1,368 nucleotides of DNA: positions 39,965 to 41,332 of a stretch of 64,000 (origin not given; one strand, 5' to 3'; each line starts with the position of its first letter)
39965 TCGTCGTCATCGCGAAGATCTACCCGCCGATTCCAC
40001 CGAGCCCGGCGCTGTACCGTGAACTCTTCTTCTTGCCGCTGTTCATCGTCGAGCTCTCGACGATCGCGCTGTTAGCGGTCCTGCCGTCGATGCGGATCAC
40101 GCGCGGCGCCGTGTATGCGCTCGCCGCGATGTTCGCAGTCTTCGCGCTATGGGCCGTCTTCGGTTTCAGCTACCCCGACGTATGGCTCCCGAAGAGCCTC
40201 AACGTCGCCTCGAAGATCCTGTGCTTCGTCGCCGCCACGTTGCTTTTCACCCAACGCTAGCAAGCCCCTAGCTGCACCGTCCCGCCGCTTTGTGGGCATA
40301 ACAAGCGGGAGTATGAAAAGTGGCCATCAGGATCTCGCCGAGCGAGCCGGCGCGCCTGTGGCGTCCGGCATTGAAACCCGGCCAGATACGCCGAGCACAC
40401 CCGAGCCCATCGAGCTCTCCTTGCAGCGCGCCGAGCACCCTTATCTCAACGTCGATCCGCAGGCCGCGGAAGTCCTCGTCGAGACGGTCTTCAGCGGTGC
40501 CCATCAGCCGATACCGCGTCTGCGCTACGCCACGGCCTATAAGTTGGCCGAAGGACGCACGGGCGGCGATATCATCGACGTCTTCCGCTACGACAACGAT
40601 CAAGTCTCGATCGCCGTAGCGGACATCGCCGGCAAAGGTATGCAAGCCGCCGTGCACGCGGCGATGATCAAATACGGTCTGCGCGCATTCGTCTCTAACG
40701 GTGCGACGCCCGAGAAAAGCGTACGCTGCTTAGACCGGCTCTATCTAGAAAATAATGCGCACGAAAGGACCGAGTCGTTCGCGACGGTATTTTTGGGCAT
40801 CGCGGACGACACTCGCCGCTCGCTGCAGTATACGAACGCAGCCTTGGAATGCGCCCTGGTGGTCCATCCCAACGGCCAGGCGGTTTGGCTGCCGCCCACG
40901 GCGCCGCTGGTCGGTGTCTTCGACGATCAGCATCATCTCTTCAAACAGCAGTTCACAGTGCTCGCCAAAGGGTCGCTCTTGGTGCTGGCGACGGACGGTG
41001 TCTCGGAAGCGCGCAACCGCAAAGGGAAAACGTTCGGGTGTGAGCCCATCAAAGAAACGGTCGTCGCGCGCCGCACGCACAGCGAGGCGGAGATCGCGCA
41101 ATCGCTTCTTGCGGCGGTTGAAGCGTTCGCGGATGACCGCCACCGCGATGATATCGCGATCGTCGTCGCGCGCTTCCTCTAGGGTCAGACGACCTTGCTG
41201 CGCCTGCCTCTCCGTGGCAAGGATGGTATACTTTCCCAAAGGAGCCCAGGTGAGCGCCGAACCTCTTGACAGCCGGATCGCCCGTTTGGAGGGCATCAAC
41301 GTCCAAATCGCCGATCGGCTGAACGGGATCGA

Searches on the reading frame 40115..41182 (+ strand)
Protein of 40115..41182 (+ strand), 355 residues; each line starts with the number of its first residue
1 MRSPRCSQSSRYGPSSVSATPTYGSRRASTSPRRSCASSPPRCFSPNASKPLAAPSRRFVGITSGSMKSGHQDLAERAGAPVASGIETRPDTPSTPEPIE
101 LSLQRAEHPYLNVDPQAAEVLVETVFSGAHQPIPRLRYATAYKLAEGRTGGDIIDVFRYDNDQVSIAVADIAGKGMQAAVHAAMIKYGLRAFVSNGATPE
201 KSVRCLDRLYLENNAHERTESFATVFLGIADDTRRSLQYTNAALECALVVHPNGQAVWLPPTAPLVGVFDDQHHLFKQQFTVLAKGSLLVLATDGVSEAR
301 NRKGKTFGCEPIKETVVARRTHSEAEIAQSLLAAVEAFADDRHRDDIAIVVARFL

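Call 104: search_protein_families(library=pfam, proteins=[window:40115-41182:+], max_evalue=0.0001)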
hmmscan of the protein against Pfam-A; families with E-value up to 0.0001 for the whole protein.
window:40115-41182:+ (355 aa): 1 family
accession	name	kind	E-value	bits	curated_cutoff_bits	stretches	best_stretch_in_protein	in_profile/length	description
PF07228.17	SpoIIE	-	8.8e-38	130.6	25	1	161-354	2-191/192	Stage II sporulation protein E (SpoIIE)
